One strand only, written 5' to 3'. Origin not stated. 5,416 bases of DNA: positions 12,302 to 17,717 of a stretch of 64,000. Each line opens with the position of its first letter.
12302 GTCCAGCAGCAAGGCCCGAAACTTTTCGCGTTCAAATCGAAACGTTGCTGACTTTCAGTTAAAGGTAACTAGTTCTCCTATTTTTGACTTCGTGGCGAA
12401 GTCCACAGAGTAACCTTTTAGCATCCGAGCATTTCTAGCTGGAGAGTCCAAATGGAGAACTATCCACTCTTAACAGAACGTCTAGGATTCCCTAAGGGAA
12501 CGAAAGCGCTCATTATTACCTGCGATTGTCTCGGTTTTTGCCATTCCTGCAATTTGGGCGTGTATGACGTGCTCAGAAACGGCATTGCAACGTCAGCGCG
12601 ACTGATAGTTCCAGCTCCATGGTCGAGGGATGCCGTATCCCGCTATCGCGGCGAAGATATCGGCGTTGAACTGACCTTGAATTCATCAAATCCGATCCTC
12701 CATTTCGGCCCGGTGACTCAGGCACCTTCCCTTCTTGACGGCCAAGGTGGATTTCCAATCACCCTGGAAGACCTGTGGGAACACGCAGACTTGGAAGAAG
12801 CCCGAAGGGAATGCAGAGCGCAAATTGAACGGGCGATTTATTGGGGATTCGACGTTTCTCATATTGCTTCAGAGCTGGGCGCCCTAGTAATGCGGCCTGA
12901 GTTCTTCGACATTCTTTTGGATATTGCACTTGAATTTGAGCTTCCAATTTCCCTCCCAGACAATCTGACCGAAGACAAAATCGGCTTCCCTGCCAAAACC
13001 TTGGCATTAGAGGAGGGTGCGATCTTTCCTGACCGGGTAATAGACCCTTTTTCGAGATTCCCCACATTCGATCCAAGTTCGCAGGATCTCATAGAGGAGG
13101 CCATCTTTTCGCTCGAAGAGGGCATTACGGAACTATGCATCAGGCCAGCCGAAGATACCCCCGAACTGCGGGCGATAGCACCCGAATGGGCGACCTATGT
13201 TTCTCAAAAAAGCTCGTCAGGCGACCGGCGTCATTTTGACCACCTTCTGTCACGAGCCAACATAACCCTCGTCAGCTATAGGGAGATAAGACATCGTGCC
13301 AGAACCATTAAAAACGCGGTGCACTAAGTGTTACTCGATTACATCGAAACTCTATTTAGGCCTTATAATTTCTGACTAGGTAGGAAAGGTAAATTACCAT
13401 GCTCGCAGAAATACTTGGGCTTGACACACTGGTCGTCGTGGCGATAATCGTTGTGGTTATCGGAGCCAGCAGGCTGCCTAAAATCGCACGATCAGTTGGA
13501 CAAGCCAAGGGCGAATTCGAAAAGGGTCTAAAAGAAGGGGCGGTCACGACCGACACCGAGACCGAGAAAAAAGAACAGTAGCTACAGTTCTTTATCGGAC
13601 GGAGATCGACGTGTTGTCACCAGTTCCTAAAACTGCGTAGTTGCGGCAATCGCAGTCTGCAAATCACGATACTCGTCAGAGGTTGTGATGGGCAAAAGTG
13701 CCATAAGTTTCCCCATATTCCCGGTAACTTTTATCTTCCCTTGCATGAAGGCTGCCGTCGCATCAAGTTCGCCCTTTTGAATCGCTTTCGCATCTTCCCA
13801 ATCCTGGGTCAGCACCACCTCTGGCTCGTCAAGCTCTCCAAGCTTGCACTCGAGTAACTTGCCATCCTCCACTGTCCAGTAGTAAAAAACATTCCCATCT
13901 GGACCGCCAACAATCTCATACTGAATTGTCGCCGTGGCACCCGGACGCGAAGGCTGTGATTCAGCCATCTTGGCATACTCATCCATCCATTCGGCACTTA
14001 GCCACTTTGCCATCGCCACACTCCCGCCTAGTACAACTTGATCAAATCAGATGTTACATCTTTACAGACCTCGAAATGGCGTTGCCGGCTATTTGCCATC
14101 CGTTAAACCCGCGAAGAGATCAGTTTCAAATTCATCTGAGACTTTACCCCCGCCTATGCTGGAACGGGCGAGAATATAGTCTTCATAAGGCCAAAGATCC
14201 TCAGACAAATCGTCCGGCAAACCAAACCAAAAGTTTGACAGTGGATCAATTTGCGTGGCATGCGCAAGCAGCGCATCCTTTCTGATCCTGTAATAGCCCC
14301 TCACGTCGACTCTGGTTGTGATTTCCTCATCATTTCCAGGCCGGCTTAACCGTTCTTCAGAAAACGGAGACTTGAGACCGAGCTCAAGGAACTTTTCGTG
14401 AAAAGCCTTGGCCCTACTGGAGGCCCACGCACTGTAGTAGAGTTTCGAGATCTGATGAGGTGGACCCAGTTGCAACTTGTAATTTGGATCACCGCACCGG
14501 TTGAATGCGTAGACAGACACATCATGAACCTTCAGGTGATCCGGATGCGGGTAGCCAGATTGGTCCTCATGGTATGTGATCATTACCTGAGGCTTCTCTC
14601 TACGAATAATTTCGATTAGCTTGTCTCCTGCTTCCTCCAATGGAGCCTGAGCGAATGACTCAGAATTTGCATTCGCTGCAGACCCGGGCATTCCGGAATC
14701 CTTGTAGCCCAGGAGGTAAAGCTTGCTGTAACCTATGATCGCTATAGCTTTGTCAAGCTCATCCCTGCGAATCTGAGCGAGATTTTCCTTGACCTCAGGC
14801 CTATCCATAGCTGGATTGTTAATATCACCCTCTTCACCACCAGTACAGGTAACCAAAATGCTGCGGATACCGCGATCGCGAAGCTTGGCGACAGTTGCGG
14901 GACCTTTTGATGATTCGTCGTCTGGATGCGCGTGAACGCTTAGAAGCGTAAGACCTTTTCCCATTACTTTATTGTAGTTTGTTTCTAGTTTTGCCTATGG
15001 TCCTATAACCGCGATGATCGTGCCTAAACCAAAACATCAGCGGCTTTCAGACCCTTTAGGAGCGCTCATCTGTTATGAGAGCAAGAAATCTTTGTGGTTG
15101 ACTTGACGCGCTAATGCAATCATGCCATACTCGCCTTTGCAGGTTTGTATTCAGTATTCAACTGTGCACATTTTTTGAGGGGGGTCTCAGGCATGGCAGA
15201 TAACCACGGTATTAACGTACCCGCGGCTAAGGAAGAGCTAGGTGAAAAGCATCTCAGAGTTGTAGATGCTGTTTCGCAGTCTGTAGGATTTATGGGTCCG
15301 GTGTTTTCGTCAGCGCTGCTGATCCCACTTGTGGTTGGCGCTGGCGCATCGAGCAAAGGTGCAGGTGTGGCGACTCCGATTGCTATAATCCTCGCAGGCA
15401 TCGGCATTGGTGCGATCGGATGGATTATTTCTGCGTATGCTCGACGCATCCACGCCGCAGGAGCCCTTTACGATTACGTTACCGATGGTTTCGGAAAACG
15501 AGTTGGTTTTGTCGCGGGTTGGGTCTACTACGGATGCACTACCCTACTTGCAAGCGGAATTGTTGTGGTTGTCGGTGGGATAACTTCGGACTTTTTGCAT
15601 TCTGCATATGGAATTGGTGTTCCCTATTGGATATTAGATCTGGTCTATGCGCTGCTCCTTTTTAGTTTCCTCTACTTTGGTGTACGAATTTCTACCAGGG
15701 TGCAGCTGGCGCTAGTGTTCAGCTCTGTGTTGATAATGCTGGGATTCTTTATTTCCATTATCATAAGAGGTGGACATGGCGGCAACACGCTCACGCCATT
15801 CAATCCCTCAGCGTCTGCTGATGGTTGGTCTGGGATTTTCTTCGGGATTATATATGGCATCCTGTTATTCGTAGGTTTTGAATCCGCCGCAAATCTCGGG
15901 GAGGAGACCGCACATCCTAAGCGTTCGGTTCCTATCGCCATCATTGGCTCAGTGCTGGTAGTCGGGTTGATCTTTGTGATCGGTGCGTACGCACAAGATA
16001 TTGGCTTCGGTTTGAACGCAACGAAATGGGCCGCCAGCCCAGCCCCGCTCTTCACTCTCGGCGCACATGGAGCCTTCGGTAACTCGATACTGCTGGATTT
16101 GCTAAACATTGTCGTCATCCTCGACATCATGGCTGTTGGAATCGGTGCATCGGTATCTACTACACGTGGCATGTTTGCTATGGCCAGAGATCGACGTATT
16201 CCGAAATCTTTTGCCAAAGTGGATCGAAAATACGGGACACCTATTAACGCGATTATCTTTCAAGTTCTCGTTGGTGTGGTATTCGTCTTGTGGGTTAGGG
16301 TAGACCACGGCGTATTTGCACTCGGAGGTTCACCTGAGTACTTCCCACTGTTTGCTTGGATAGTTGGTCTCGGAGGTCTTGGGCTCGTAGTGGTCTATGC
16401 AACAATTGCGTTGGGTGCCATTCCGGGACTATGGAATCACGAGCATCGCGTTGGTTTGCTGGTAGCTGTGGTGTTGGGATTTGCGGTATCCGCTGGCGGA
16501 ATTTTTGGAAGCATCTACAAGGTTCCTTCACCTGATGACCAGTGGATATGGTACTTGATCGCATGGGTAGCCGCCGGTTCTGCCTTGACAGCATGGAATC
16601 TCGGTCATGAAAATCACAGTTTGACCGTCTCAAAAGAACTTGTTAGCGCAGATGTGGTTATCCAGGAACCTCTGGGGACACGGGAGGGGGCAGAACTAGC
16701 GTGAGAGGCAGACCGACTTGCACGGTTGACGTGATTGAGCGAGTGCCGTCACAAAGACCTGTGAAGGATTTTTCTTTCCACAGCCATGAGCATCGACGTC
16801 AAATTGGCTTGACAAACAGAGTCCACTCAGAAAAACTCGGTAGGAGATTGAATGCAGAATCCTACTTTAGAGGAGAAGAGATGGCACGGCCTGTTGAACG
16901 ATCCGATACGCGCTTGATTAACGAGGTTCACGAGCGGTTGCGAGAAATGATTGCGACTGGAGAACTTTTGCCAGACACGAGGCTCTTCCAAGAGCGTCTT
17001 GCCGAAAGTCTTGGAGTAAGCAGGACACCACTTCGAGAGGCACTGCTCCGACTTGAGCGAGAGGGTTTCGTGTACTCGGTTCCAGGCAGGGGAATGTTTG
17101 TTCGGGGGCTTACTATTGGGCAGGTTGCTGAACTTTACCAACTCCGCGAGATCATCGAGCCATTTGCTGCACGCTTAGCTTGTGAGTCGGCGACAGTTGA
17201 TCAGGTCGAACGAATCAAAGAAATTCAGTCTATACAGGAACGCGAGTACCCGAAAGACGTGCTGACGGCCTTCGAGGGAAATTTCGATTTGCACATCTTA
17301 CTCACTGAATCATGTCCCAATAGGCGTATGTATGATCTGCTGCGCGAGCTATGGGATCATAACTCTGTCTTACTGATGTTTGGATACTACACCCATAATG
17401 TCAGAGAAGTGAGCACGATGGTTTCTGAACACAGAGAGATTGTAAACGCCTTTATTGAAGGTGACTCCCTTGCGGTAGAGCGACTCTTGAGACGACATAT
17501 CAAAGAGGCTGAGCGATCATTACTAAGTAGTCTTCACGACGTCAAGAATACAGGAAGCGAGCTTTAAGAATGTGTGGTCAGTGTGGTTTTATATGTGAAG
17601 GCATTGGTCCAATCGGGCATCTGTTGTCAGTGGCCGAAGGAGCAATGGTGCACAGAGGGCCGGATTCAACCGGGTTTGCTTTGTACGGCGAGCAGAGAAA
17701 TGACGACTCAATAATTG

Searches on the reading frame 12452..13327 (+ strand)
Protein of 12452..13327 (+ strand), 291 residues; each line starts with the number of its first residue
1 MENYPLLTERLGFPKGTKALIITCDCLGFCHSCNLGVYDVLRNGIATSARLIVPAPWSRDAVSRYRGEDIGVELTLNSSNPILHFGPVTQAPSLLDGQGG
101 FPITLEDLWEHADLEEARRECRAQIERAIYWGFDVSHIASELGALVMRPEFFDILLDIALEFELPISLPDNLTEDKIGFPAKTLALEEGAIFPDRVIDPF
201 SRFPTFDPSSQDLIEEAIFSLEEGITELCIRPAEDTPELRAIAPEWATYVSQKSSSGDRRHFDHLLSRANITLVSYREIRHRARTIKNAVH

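Call 9: search_protein_families(library=pfam, proteins=[window:12452-13327:+])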
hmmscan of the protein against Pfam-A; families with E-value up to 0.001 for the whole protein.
window:12452-13327:+ (291 aa): 1 family
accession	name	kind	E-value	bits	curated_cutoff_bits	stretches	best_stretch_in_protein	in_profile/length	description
PF04794.17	YdjC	-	2e-32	113.5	29.7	1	20-247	2-241/266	YdjC-like protein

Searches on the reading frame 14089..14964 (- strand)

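Call 8: search_protein_families(library=pfam, proteins=[window:14089-14964:-])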
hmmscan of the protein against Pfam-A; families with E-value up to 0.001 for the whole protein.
window:14089-14964:- (291 aa): 1 family
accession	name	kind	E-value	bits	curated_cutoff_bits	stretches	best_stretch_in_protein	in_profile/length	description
PF02585.22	PIG-L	-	3.7e-26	92.6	28.2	1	8-151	1-126/129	GlcNAc-PI de-N-acetylase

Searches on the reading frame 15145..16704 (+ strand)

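Call 8: search_protein_families(library=pfam, proteins=[window:15145-16704:+])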
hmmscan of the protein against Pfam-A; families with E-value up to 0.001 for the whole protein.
window:15145-16704:+ (519 aa): 2 families
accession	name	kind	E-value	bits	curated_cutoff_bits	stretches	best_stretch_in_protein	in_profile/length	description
PF00324.27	AA_permease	-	1.3e-32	113.5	24.6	1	62-389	15-353/470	Amino acid permease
PF13520.12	AA_permease_2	-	6.9e-32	111.3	27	1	54-470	11-420/427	Amino acid permease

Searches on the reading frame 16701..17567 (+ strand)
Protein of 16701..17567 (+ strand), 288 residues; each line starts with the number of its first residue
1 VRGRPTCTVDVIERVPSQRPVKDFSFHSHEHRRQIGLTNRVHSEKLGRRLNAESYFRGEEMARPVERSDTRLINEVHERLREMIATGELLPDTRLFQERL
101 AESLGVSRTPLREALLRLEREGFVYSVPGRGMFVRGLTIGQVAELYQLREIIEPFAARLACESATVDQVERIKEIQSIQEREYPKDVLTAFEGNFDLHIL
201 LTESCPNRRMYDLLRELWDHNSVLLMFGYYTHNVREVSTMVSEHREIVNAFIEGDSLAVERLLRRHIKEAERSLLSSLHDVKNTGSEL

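Call 8: search_protein_families(library=pfam, proteins=[window:16701-17567:+])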
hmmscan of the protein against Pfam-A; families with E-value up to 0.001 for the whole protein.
window:16701-17567:+ (288 aa): 5 families
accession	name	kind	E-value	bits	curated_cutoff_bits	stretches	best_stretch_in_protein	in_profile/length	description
PF07729.17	FCD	-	1.2e-23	84.3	24.3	1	144-268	1-124/125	FCD domain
PF00392.27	GntR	-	4.4e-18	65.1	27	1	73-134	2-64/64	Bacterial regulatory proteins, gntR family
PF02082.26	Rrf2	-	0.00023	21.7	30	1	92-156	21-82/132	Iron-dependent Transcriptional regulator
PF13412.12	HTH_24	-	0.0003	20.7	21.9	0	97-124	20-47/48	Winged helix-turn-helix DNA-binding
PF08279.18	HTH_11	-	0.00031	21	25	0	98-131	19-53/55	HTH domain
